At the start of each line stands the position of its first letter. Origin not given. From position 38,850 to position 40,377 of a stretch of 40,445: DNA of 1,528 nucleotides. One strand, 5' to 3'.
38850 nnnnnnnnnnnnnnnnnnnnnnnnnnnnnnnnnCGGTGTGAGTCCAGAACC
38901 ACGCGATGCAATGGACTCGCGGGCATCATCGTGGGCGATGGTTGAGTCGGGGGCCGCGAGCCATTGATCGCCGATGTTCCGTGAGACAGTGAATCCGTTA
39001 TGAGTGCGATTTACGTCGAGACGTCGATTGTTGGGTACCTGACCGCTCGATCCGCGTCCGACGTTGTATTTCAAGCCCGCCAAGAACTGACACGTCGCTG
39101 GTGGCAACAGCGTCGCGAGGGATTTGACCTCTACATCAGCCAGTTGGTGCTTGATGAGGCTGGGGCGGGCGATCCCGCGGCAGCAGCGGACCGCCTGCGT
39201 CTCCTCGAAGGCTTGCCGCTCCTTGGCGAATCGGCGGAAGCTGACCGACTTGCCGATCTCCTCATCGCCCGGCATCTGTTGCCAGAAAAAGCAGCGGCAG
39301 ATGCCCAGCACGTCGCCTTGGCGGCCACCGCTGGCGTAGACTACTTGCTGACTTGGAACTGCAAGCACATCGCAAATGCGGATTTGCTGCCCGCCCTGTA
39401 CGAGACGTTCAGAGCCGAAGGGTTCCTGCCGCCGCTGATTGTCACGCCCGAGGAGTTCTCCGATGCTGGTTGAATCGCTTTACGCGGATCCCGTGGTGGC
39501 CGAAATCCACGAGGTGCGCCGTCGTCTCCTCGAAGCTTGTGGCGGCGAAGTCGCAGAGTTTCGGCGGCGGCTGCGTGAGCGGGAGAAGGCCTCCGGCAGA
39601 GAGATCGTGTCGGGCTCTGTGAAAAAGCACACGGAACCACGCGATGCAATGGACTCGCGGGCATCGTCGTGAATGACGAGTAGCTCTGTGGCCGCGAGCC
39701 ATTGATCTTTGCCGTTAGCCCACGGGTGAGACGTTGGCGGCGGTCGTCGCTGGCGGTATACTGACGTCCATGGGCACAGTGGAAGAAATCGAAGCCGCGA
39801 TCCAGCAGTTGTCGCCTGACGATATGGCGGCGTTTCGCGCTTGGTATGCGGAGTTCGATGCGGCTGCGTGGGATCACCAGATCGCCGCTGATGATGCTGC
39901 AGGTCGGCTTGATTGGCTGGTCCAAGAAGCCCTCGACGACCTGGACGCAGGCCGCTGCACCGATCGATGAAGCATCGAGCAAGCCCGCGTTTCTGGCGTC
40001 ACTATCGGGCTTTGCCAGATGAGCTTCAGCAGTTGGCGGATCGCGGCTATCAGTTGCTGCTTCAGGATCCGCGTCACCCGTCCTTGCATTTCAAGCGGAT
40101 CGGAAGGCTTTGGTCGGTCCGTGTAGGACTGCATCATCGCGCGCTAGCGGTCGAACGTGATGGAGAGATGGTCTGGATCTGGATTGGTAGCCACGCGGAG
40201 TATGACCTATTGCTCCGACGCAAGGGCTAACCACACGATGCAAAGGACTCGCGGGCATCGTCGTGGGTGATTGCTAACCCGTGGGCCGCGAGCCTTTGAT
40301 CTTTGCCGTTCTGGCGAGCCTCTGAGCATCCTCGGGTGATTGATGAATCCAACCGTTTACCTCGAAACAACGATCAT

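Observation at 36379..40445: tRNA-Ser-adjacent chromosomal integron with the integrase co-oriented with its cassette array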

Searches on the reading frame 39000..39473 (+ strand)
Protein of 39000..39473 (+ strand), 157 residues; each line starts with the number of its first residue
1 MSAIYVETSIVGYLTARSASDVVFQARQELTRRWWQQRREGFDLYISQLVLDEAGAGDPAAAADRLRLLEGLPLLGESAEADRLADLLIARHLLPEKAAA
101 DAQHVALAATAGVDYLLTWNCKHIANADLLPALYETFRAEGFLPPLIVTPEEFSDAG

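Call 10: search_protein_families(library=ncbifam, proteins=[window:39000-39470:+], max_evalue=0.01)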
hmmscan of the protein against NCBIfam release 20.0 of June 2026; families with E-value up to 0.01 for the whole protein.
window:39000-39470:+ (157 aa): 0 families

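Call 11: search_protein_families(library=pfam, proteins=[window:39000-39470:+], max_evalue=0.01)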
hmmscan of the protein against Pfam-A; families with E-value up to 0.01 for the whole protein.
window:39000-39470:+ (157 aa): 0 families

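Call 12: find_encoding_contigs(protein=window:39000-39473:+, flank=10000, max_places=6)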
Protein window:39000-39473:+ (157 aa): no gene with exactly this product is on record in the collection.

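Call 65: search_protein_families(library=padloc, proteins=[window:39000-39470:+], max_evalue=0.01)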
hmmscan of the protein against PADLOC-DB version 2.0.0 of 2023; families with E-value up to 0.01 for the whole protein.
window:39000-39470:+ (157 aa): 0 families

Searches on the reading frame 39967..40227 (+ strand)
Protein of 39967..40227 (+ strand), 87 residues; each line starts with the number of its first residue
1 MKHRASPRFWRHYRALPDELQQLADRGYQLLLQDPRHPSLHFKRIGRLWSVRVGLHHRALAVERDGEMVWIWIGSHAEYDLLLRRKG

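Call 10: search_protein_families(library=ncbifam, proteins=[window:39967-40227:+], max_evalue=0.01)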
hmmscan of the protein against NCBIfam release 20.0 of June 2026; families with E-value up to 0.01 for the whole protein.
window:39967-40227:+ (87 aa): 0 families

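Call 11: search_protein_families(library=pfam, proteins=[window:39967-40227:+], max_evalue=0.01)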
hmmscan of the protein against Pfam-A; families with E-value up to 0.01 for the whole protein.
window:39967-40227:+ (87 aa): 1 family
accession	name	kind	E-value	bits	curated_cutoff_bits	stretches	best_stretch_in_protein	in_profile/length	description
PF24732.2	ParE_like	-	1.2e-06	28.8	24.4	1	24-80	7-66/67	ParE-like toxin domain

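Call 65: search_protein_families(library=padloc, proteins=[window:39967-40227:+], max_evalue=0.01)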
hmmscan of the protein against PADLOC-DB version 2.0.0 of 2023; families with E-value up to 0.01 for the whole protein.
window:39967-40227:+ (87 aa): 0 families
